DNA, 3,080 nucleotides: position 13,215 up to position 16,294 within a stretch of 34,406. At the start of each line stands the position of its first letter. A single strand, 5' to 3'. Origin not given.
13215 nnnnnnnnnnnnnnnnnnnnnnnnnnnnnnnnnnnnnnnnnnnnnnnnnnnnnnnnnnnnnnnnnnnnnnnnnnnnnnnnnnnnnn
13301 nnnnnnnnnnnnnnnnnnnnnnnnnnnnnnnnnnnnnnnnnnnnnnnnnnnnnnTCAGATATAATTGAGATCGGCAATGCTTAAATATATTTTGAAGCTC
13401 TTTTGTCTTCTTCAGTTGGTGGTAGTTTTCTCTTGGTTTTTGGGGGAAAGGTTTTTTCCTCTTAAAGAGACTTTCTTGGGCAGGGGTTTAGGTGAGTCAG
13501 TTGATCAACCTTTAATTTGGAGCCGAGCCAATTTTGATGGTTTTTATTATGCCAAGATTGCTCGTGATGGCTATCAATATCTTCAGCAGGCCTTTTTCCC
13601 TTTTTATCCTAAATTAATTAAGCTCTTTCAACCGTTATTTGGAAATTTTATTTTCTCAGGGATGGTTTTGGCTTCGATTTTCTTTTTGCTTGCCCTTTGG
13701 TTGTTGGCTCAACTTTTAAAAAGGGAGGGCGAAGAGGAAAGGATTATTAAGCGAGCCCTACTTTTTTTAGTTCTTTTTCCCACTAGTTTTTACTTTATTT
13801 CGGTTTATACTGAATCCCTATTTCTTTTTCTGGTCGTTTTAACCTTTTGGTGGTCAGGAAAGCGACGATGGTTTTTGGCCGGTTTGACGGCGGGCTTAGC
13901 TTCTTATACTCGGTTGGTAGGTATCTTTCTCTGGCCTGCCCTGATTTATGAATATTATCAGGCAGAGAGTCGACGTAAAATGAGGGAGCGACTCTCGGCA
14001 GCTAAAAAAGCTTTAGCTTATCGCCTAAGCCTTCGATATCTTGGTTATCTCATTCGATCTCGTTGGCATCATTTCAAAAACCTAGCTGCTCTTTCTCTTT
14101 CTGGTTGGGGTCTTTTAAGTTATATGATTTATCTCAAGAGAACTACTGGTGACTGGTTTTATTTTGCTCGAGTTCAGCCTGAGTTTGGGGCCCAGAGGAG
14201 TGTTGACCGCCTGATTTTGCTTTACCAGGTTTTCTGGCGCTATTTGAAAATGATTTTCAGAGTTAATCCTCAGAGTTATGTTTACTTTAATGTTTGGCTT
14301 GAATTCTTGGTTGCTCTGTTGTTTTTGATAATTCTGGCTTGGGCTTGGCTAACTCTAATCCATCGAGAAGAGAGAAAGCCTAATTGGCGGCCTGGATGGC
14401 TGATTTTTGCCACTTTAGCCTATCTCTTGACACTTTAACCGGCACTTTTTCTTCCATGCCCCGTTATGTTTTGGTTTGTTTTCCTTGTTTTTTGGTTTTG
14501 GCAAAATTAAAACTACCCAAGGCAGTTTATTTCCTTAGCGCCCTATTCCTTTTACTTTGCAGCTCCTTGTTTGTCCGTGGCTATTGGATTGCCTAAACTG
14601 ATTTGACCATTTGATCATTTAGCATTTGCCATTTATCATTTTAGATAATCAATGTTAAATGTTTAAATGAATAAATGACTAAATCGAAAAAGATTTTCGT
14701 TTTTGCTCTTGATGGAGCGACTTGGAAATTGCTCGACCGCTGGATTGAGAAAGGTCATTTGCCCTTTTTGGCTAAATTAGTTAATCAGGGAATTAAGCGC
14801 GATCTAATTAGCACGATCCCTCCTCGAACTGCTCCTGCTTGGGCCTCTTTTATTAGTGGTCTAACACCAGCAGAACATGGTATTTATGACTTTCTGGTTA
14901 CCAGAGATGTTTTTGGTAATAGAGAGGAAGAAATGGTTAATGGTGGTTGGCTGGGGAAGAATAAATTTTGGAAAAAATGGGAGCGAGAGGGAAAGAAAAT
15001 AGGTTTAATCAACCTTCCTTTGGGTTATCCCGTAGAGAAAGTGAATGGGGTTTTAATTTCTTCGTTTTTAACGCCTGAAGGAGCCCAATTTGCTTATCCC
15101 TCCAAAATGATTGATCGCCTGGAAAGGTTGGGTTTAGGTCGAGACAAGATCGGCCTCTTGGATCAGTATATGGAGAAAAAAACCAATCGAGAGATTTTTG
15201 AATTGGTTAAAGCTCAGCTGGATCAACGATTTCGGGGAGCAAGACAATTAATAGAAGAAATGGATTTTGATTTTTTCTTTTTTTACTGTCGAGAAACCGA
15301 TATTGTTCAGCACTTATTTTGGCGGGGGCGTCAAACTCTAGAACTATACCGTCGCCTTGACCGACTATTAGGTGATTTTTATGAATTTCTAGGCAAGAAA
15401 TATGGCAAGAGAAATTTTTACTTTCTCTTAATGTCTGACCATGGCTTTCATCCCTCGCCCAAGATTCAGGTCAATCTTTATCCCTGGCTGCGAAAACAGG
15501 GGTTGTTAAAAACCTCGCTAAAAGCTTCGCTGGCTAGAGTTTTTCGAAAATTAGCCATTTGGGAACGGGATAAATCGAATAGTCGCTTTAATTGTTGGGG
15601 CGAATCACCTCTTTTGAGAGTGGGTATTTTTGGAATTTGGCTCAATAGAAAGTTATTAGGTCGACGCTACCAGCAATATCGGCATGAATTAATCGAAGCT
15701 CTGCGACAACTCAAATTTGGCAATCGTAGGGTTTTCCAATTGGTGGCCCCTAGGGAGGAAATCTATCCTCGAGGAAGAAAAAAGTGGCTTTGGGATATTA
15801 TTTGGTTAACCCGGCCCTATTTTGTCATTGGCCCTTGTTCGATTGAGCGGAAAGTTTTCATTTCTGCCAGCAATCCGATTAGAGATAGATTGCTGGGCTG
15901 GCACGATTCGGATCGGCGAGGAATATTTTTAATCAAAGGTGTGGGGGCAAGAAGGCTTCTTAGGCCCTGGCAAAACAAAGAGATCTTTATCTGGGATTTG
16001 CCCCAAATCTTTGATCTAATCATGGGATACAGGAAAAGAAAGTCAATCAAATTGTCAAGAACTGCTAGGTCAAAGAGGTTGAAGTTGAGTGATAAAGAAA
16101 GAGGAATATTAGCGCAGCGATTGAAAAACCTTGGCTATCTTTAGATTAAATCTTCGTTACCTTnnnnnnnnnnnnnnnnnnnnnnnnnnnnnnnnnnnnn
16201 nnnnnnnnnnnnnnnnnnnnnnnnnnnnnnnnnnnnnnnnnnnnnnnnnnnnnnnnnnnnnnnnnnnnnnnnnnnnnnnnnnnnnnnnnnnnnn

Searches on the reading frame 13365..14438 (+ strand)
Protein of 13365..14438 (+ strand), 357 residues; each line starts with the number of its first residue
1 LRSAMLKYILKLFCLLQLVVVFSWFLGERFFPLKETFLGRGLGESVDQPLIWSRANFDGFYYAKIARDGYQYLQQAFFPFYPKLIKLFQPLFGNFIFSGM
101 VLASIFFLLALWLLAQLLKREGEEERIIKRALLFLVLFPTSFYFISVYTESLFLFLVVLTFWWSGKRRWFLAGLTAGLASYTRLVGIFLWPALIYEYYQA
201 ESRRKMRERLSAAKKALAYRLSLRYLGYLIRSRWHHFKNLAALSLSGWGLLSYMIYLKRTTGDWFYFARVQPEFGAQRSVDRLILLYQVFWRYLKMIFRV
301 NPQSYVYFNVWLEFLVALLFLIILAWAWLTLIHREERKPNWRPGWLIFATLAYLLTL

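Call 6: search_protein_families(library=pfam, proteins=[window:13365-14438:+], max_evalue=0.01)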
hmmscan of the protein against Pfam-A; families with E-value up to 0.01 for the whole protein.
window:13365-14438:+ (357 aa): 3 families
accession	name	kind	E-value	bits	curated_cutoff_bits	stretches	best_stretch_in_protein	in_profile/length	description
PF04188.19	Mannosyl_trans2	-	4.1e-05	23.5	22.4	1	48-164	52-180/443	Mannosyltransferase (PIG-V)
PF13231.12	PMT_2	-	5.3e-05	23.9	26.1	1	79-210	4-142/160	Dolichyl-phosphate-mannose-protein mannosyltransferase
PF09594.16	GT87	-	0.00054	20.2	25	0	97-342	21-223/237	Glycosyltransferase family 87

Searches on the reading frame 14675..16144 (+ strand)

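Call 104: search_protein_families(library=pfam, proteins=[window:14675-16144:+], max_evalue=0.001)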
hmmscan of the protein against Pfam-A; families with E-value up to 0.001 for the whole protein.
window:14675-16144:+ (489 aa): 1 family
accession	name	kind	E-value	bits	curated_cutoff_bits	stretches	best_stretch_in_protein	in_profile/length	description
PF01663.27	Phosphodiest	-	2.5e-38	133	23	1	9-292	3-256/342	Type I phosphodiesterase / nucleotide pyrophosphatase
